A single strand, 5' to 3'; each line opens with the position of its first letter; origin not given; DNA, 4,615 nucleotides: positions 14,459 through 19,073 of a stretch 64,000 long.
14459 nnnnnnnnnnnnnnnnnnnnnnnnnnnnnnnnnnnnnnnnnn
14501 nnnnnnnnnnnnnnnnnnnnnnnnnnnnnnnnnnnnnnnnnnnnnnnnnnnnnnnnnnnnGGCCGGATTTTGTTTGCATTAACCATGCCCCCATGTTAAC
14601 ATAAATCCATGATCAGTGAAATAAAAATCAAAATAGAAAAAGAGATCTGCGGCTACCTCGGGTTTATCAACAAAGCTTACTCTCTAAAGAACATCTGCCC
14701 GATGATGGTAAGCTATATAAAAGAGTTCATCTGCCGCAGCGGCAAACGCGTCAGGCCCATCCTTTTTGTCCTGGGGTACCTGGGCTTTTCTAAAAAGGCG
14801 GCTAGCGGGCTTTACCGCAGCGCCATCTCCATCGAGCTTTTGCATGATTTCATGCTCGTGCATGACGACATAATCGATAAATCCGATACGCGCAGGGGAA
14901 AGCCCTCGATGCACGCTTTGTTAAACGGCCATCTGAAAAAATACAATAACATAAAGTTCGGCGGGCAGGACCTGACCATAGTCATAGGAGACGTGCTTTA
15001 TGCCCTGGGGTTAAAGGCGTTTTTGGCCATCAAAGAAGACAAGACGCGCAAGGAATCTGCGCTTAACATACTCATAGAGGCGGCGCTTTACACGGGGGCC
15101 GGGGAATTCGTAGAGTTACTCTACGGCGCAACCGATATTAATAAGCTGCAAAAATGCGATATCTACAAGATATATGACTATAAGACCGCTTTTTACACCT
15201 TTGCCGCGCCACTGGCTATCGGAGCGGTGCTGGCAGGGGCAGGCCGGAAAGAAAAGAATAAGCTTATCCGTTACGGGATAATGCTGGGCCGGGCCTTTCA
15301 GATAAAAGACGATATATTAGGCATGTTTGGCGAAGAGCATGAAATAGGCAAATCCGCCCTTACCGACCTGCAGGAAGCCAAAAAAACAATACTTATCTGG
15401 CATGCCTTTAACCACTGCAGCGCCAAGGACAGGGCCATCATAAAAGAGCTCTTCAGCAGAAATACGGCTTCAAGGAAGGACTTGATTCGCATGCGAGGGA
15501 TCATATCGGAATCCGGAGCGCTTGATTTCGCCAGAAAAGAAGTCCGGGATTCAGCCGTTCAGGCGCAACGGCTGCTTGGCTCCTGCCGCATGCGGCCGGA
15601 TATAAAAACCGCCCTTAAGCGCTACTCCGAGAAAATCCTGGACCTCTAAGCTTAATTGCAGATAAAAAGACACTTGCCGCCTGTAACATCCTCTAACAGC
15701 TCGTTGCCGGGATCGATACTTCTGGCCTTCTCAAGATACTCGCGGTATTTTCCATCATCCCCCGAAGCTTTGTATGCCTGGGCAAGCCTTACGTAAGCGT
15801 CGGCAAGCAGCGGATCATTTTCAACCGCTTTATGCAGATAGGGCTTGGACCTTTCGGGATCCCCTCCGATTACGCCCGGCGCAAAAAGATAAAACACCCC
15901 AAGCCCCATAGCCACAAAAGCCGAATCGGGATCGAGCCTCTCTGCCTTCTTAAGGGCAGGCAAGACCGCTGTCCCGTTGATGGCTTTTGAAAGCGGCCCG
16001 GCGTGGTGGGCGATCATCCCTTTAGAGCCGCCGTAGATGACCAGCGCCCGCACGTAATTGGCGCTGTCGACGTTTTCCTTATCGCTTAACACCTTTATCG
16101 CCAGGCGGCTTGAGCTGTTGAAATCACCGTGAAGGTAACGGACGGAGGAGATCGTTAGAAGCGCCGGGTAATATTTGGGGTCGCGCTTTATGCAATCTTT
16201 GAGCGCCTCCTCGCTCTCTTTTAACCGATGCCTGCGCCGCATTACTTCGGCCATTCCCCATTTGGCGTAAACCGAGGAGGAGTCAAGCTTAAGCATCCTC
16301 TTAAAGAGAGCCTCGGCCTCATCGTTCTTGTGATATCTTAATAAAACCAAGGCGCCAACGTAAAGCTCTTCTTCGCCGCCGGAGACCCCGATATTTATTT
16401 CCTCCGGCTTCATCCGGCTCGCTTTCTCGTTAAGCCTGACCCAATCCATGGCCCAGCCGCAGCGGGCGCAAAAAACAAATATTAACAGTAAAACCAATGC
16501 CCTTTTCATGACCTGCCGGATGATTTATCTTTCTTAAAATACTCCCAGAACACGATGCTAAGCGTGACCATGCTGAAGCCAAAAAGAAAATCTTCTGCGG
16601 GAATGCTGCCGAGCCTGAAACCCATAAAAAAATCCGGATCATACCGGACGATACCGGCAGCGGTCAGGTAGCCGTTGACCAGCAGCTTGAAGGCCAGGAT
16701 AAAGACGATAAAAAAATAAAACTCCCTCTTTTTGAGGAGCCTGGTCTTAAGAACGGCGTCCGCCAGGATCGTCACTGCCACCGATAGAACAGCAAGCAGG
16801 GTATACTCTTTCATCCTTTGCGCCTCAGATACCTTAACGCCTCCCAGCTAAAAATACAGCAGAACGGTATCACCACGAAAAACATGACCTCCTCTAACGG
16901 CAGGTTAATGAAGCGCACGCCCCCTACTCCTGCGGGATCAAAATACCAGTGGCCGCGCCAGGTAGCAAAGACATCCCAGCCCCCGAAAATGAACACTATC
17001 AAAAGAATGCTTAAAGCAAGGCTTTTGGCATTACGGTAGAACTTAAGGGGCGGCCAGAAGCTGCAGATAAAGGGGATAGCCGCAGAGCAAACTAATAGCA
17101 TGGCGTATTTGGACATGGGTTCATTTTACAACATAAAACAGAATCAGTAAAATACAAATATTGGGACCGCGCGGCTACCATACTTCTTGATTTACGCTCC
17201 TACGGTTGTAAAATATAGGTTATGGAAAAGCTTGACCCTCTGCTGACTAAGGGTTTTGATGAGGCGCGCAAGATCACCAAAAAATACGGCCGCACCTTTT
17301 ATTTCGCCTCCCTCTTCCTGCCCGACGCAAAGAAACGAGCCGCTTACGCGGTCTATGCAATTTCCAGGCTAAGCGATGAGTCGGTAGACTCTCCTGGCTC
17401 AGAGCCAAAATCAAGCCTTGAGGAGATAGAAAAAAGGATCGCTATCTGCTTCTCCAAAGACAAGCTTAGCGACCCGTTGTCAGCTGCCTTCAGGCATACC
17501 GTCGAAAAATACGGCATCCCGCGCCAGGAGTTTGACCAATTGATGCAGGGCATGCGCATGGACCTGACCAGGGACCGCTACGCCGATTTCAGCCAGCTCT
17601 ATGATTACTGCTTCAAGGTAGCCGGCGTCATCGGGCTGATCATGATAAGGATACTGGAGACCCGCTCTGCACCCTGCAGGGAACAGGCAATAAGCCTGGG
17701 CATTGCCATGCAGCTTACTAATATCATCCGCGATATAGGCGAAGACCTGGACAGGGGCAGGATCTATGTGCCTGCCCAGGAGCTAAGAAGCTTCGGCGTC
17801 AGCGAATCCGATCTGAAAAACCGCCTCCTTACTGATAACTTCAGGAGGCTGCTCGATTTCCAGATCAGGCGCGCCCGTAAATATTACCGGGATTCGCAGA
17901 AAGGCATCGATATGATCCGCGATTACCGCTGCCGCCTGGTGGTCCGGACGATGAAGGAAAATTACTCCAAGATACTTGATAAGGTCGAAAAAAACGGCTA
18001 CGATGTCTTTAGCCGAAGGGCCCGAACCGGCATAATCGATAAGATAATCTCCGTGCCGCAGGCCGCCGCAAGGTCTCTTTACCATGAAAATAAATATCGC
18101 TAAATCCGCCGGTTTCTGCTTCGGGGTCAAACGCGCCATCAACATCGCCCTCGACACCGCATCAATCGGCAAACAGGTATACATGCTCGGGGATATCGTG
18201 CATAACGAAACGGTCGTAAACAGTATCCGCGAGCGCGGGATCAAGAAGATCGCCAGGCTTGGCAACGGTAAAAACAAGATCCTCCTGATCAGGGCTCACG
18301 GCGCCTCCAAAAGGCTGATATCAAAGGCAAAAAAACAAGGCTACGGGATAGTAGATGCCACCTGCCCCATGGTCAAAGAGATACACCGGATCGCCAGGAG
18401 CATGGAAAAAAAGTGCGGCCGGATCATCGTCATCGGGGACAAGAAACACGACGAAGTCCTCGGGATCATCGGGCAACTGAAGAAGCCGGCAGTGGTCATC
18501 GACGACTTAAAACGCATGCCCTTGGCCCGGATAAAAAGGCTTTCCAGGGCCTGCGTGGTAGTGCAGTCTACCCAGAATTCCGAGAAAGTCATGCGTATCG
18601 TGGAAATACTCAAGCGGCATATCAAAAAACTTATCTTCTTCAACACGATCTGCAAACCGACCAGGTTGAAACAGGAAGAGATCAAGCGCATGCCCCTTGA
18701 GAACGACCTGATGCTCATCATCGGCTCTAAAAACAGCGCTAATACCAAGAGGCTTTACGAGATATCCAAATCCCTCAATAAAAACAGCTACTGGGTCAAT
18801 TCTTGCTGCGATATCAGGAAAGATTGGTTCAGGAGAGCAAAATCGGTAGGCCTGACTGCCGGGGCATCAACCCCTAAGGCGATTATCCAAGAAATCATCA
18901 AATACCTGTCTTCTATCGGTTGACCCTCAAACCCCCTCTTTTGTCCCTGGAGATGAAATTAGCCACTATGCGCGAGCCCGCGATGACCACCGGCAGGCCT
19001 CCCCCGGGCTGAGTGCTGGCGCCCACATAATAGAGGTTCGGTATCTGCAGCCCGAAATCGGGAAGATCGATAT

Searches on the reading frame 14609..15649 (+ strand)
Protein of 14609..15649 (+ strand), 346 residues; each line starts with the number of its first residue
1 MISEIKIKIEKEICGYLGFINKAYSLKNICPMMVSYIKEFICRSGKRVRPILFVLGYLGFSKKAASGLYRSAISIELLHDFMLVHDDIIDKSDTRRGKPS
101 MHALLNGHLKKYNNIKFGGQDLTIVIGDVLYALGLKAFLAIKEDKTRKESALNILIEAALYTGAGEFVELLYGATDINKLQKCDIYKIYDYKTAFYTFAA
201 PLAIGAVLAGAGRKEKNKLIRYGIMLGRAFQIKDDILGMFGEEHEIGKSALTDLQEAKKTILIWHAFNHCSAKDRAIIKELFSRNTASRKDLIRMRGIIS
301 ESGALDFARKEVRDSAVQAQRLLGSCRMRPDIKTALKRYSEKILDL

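Call 48: search_protein_families(library=pfam, proteins=[window:14609-15649:+], max_evalue=0.001)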
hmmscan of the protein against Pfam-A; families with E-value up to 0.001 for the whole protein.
window:14609-15649:+ (346 aa): 1 family
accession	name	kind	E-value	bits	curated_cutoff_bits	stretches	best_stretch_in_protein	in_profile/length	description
PF00348.22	polyprenyl_synt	-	5.9e-53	180.1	27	1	37-292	8-244/251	Polyprenyl synthetase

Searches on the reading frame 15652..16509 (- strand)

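Call 48: search_protein_families(library=pfam, proteins=[window:15652-16509:-], max_evalue=0.001)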
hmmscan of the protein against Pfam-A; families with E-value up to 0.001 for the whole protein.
window:15652-16509:- (285 aa): 13 families
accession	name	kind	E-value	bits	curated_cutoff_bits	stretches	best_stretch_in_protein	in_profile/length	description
PF14559.12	TPR_19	-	2.8e-12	47.2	25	1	57-115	2-59/68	Tetratricopeptide repeat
PF13428.12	TPR_14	-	1.4e-11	44.3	23.5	0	237-271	2-36/44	Tetratricopeptide repeat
PF07719.23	TPR_2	-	9e-09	35.2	27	0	236-269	1-34/34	Tetratricopeptide repeat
PF13181.12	TPR_8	-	2.2e-08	34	25.7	0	236-268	1-33/34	Tetratricopeptide repeat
PF13432.12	TPR_16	-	2.8e-08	34.5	32.7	0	216-269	11-64/65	Tetratricopeptide repeat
PF25060.1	ARM_TT21_2nd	-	4.8e-06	26.7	27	0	94-157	202-265/270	Tetratricopeptide repeat protein 21 second ARM domain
PF13431.12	TPR_17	-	1e-05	25.8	24.4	0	227-251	4-28/34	Tetratricopeptide repeat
PF00515.34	TPR_1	-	1.1e-05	25.5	27.8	0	236-269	1-34/34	Tetratricopeptide repeat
PF16811.11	TAtT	-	1.9e-05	24.6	26.5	1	182-269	146-237/263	TRAP transporter T-component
PF25062.1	ARM_TT21_N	-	2.8e-05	24.4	40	0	44-78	98-132/222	Tetratricopeptide repeat protein 21 N-terminal ARM repeat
PF13174.12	TPR_6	-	5.9e-05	23.9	26.3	0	237-267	1-31/33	Tetratricopeptide repeat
PF13424.12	TPR_12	-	0.00019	22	30.1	0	229-265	36-74/77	Tetratricopeptide repeat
PF13414.12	TPR_11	-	0.00039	20.5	26.8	0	227-250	19-42/42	TPR repeat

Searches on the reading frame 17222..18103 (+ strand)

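Call 48: search_protein_families(library=pfam, proteins=[window:17222-18103:+], max_evalue=0.001)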
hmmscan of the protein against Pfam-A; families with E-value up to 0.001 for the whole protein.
window:17222-18103:+ (293 aa): 1 family
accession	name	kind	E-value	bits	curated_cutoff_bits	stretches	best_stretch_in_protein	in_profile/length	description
PF00494.24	SQS_PSY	-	5.3e-72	243.1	26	1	20-268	2-258/263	Squalene/phytoene synthase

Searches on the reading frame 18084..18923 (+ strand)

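Call 48: search_protein_families(library=pfam, proteins=[window:18084-18923:+], max_evalue=0.001)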
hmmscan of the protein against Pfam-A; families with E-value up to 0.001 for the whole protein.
window:18084-18923:+ (279 aa): 1 family
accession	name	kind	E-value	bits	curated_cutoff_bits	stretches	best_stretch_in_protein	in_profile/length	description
PF02401.23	LYTB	-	1.8e-87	293.5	24.5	1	3-275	1-266/267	LytB protein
